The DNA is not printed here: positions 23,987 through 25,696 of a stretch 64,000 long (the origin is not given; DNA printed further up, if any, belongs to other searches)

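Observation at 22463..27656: AGPS-like FAD oxidase embedded between glpD and glpK with a HAD phosphatase: candidate ether-lipid or novel glycerol-phosphate pathway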

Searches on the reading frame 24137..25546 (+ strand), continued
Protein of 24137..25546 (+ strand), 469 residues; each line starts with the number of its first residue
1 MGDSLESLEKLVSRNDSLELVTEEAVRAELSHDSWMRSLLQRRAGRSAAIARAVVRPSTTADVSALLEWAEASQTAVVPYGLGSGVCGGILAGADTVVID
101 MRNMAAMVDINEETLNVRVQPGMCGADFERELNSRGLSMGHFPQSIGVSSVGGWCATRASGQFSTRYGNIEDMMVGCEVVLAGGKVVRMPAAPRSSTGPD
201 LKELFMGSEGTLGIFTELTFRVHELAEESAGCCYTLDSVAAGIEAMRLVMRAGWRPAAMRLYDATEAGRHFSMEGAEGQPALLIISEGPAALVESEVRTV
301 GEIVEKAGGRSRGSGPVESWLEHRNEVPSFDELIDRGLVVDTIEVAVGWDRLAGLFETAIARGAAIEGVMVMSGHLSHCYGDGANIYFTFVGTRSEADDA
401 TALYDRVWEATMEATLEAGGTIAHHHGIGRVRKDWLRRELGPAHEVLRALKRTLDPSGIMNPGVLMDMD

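Call 91: search_protein_families(library=pfam, proteins=[L038:4561-5259:+, L029:8349-9539:-, L029:8544-9533:+, L038:3988-4554:+, L074:7334-8179:+, L061:258-1484:-, L059:10993-11595:+, L059:9095-10834:+, L092:12683-13927:+, L021:4176-5552:+])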
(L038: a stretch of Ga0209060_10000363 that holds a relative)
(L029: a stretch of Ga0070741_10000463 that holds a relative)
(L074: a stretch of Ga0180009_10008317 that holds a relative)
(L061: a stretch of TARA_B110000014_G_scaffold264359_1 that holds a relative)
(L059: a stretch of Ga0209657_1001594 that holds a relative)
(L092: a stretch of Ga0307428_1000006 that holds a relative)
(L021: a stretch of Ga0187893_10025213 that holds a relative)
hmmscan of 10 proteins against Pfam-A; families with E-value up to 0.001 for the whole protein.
L038:4561-5259:+ (232 aa): 3 families
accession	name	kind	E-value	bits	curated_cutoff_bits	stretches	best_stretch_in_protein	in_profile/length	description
PF13431.12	TPR_17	-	3.4e-07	30.5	24.4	0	130-152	3-25/34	Tetratricopeptide repeat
PF13432.12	TPR_16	-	5.4e-06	27.2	32.7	1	158-208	10-60/65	Tetratricopeptide repeat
PF14559.12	TPR_19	-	5.7e-05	23.8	25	1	159-216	5-62/68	Tetratricopeptide repeat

L029:8349-9539:- (396 aa): 2 families
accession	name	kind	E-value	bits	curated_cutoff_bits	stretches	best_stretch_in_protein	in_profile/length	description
PF00793.26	DAHP_synth_1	-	8.1e-43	146.7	25.5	1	110-359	10-262/270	DAHP synthetase I family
PF18152.6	DAHP_snth_FXD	-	1.4e-13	50.9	27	1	20-85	1-66/67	DAHP synthase ferredoxin-like domain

L029:8544-9533:+ (329 aa): 0 families

L038:3988-4554:+ (188 aa): 2 families
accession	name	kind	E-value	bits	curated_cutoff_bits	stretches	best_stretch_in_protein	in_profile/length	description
PF06262.17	Zincin_1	-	6.7e-29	100.2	22.4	1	91-187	1-96/97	Zincin-like metallopeptidase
PF25226.1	DUF7844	-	6.7e-05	22.9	27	0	155-176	84-105/230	Domain of unknown function (DUF7844)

L074:7334-8179:+ (281 aa): 2 families
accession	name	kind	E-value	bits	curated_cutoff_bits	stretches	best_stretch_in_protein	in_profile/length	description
PF13561.12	adh_short_C2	-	1.3e-57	195.5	27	1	41-275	9-234/236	Enoyl-(Acyl carrier protein) reductase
PF00106.31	adh_short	-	1.1e-50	172.3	26.6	1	23-217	1-189/195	short chain dehydrogenase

L061:258-1484:- (408 aa): 2 families
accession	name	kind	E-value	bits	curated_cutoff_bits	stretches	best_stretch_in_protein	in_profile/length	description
PF00557.29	Peptidase_M24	-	1e-30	107.5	23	1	171-384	2-204/208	Metallopeptidase family M24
PF01321.24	Creatinase_N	-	7.8e-16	59.2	22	1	33-163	1-128/128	Creatinase/Prolidase N-terminal domain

L059:10993-11595:+ (200 aa): 1 family
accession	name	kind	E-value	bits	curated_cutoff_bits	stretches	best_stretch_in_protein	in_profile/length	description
PF02632.19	BioY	-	4.3e-38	130.9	25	1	47-196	1-140/140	BioY family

L059:9095-10834:+ (579 aa): 4 families
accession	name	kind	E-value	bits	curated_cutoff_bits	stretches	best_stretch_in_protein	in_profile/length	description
PF14863.12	Alkyl_sulf_dimr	-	8.7e-28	97.9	26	1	309-453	2-137/139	Alkyl sulfatase dimerisation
PF14864.11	Alkyl_sulf_C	-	2.7e-08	34.5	27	1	479-573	16-114/125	Alkyl sulfatase C-terminal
PF00753.33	Lactamase_B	-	1.2e-07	32.3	22.7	1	52-104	2-54/196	Metallo-beta-lactamase superfamily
PF12706.13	Lactamase_B_2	-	0.00065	19.8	27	0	68-136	3-75/200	Beta-lactamase superfamily domain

L092:12683-13927:+ (414 aa): 11 families
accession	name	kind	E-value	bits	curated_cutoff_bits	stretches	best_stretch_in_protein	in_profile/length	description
PF07992.20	Pyr_redox_2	-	2.6e-32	112.8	26.1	1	6-304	2-284/291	Pyridine nucleotide-disulphide oxidoreductase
PF13738.12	Pyr_redox_3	-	1.1e-15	58.1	30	2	60-295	77-305/305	Pyridine nucleotide-disulphide oxidoreductase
PF00890.30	FAD_binding_2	-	1e-11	45.1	20.4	1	6-42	1-36/414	FAD binding domain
PF03486.20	HI0933_like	-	1.5e-09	38.2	50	1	6-41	2-36/244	HI0933-like protein Rossmann domain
PF01266.30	DAO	-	2e-09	37.9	27.9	1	6-41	1-35/353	FAD dependent oxidoreductase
PF13450.12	NAD_binding_8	-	3e-09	37.5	21.9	1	9-47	1-38/68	NAD(P)-binding Rossmann-like domain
PF12831.13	FAD_oxidored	-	1.1e-08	35.2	27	1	6-44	1-38/416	FAD dependent oxidoreductase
PF00070.33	Pyr_redox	-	8.6e-08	33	22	0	158-230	2-80/82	Pyridine nucleotide-disulphide oxidoreductase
PF01134.28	GIDA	-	3.3e-07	30.1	22.1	0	6-41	1-36/391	Glucose inhibited division protein A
PF01946.23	Thi4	-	2.6e-05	24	26.2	1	3-42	16-55/235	Thi4 family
PF01494.25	FAD_binding_3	-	6.9e-05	22.7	22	0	4-38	1-34/349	FAD binding domain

L021:4176-5552:+ (458 aa): 1 family
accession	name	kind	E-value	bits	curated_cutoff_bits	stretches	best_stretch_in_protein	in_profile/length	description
PF04107.18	GCS2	-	1.9e-66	224.8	21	1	71-358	17-290/291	Glutamate-cysteine ligase family 2(GCS2)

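Call 102: predict_structure(alignment_id=A3)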
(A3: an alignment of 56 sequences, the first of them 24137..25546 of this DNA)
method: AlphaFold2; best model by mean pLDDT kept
length: 469 residues; sequences in the alignment: 56
mean_pLDDT: 91.3   pTM: 0.90
mean pLDDT of the five models: 91.3, 91.2, 90.7, 90.5, 89.6
residues with pLDDT >= 90: 339; 70-90: 111; 50-70: 14; < 50: 5
segments of 3 or more residues with pLDDT < 50: 84-86
pLDDT, mean of each block of 10 residues (from residue 1): 80 95 92 85 83 96 98 94 54 88 96 97 94 95 80 88 88 95 97 87 91 96 96 98 98 95 93 89 97 98 98 95 83 92 94 98 98 94 94 93 95 95 69 87 94 95 86
secondary structure, 60 per line:
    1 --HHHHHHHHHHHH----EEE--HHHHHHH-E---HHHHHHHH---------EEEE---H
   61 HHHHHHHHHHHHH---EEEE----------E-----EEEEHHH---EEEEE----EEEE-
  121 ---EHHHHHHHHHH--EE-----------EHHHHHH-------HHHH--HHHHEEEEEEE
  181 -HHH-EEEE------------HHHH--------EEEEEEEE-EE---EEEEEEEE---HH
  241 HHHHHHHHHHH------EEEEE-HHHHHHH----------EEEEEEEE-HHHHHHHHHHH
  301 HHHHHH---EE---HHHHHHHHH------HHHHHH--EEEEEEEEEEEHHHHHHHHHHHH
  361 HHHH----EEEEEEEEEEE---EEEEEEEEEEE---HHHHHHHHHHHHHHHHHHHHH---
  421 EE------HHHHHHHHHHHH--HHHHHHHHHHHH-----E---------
elements in order: H3-14 E19-21 H24-30 H36-43 E53-56 H60-73 E77-80 E97-100 E107-111 E116-119 H125-134 H151-156 H164-167 H170-173 E174-180 E186-189 H202-205 E214-221 E228-235 H239-251 E258-262 H264-270 E281-288 H290-306 H315-323 H330-335 E338-348 H349-364 E369-379 E383-393 H397-417 H429-440 H443-454

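Call 104: fold_search(model_id=the predicted structure, library=pdb)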
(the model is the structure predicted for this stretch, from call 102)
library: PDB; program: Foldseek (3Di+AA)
matches with E <= 10: 1401; with E <= 0.001: 319
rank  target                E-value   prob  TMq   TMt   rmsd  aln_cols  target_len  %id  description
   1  5ae3_A                1.8e-41  1.00  0.89  0.78   2.7       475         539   28  Ether Lipid-Generating Enzyme AGPS in complex with antimycin A (released 2015-09-09)
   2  4bby_A                3.3e-41  1.00  0.89  0.76   2.8       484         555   27  MAMMALIAN ALKYLDIHYDROXYACETONEPHOSPHATE SYNTHASE: WILD-TYPE (released 2012-11-07)
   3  5ae2_B                5.0e-41  1.00  0.90  0.78   2.6       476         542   28  Ether Lipid-Generating Enzyme AGPS in complex with inhibitor 1e (released 2015-09-09)
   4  5ae3_B                5.6e-41  1.00  0.89  0.78   2.8       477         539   28  Ether Lipid-Generating Enzyme AGPS in complex with antimycin A (released 2015-09-09)
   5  4bby_C                6.3e-41  1.00  0.88  0.75   2.8       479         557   28  MAMMALIAN ALKYLDIHYDROXYACETONEPHOSPHATE SYNTHASE: WILD-TYPE (released 2012-11-07)
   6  4bca_B                9.1e-41  1.00  0.88  0.77   2.9       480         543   27  MAMMALIAN ALKYLDIHYDROXYACETONEPHOSPHATE SYNTHASE: Tyr578Phe mutant (released 2012-11-07)
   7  5ae1_B                9.6e-41  1.00  0.90  0.79   2.7       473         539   28  Ether Lipid-Generating Enzyme AGPS in complex with inhibitor ZINC69435460 (released 2015-09-09)
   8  4bby_D                1.2e-40  1.00  0.88  0.75   2.6       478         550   27  MAMMALIAN ALKYLDIHYDROXYACETONEPHOSPHATE SYNTHASE: WILD-TYPE (released 2012-11-07)
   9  4bby_B                1.2e-40  1.00  0.89  0.77   2.7       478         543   27  MAMMALIAN ALKYLDIHYDROXYACETONEPHOSPHATE SYNTHASE: WILD-TYPE (released 2012-11-07)
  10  4bc7_B                1.6e-40  1.00  0.89  0.77   2.7       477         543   28  MAMMALIAN ALKYLDIHYDROXYACETONEPHOSPHATE SYNTHASE: Arg419His mutant (released 2012-11-07)
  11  5ae3_D                3.6e-40  1.00  0.89  0.77   2.5       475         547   27  Ether Lipid-Generating Enzyme AGPS in complex with antimycin A (released 2015-09-09)
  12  5ae1_D                4.0e-40  1.00  0.88  0.73   3.1       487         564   26  Ether Lipid-Generating Enzyme AGPS in complex with inhibitor ZINC69435460 (released 2015-09-09)
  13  4bc7_A                4.3e-40  1.00  0.89  0.76   2.7       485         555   27  MAMMALIAN ALKYLDIHYDROXYACETONEPHOSPHATE SYNTHASE: Arg419His mutant (released 2012-11-07)
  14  4bc9_B                5.8e-40  1.00  0.89  0.77   2.6       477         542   28  MAMMALIAN ALKYLDIHYDROXYACETONEPHOSPHATE SYNTHASE: WILD-TYPE, ADDUCT WITH CYANOETHYL (released 2012-11-07)
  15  4bca_D                6.1e-40  1.00  0.89  0.76   2.6       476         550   27  MAMMALIAN ALKYLDIHYDROXYACETONEPHOSPHATE SYNTHASE: Tyr578Phe mutant (released 2012-11-07)
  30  2uuu_B                4.1e-37  1.00  0.80  0.70   4.2       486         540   26  alkyldihydroxyacetonephosphate synthase in P212121 (released 2007-06-26)
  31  2uuu_C                5.8e-37  1.00  0.80  0.70   3.9       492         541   26  alkyldihydroxyacetonephosphate synthase in P212121 (released 2007-06-26)
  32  2uuu_A                1.5e-36  1.00  0.80  0.69   4.0       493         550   26  alkyldihydroxyacetonephosphate synthase in P212121 (released 2007-06-26)
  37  2uuu_D                5.0e-36  1.00  0.81  0.71   3.6       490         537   26  alkyldihydroxyacetonephosphate synthase in P212121 (released 2007-06-26)
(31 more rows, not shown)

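Call 108: find_homologous_proteins(query=L095:6842-8245:+, max_evalue=1e-60)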
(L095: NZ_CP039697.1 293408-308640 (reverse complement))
Query L095:6842-8245:+ (467 aa): 1966 proteins with E <= 1e-60 among 8000 candidates; the best 120 are listed.
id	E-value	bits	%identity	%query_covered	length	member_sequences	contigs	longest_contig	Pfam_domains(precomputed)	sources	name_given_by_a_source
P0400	0.0e+0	1027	98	100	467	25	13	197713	PF01565.29,PF02913.25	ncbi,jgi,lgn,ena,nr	ncbi:MAG: hypothetical protein ABT11_07580 [Novosphingobium sp. SCN 66-18]|nr:MAG: hypothetical prot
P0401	0.0e+0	1025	98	100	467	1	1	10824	PF01565.29,PF02913.25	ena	-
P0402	1.8e-276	936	86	100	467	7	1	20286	PF01565.29,PF02913.25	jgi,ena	-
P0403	4.2e-276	934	87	100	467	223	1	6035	PF01565.29,PF02913.25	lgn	-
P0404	7.0e-276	934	86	100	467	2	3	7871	PF01565.29,PF02913.25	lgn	-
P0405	7.1e-276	934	86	100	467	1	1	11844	PF01565.29,PF02913.25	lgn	-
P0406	1.7e-275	932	86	100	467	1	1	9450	PF01565.29,PF02913.25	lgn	-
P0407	7.4e-275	930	86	100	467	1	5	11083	PF01565.29,PF02913.25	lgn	-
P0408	9.6e-275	930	86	100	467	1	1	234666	PF01565.29,PF02913.25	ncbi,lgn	-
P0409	1.2e-274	930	86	100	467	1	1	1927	PF01565.29,PF02913.25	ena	-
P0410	1.9e-274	929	87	100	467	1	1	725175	PF01565.29,PF02913.25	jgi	-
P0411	7.5e-274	927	86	100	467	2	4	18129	PF01565.29,PF02913.25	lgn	-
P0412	5.3e-272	921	85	100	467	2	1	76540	PF01565.29,PF02913.25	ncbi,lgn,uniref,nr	ncbi:FAD-binding oxidoreductase [Sphingopyxis sp.]|uniref:FAD-binding oxidoreductase n=1 Tax=Sphingo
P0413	1.3e-271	920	86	100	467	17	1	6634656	PF01565.29,PF02913.25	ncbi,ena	-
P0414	1.7e-271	919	86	100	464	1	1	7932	PF01565.29,PF02913.25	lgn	-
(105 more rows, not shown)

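Call 109: find_encoding_contigs(protein=P0413, flank=7000, max_places=2)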
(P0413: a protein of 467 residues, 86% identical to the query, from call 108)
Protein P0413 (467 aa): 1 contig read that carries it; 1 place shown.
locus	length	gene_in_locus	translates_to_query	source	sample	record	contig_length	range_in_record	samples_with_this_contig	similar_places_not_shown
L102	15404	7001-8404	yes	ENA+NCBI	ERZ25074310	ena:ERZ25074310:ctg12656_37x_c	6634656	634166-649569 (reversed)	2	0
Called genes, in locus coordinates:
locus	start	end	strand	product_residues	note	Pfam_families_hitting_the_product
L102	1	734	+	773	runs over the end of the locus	PF07715:Plug, PF00593:TonB_dep_Rec_b-barrel, PF14905:OMP_b-brl_3 (weak)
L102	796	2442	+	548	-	PF00501:AMP-binding, PF13193:AMP-binding_C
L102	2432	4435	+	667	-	PF01055:Glyco_hydro_31_2nd, PF21365:Glyco_hydro_31_3rd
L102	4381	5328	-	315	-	PF00126:HTH_1, PF03466:LysR_substrate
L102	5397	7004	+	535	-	PF00890:FAD_binding_2 (weak), PF01266:DAO, PF16901:DAO_C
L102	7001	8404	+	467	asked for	PF01565:FAD_binding_4, PF02913:FAD-oxidase_C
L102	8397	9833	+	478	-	PF00370:FGGY_N, PF02782:FGGY_C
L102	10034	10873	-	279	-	-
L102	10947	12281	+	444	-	PF07690:MFS_1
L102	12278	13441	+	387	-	PF00465:Fe-ADH, PF13685:Fe-ADH_2, PF25137:ADH_Fe_C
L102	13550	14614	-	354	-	PF00296:Bac_luciferase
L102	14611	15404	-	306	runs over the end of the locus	PF00248:Aldo_ket_red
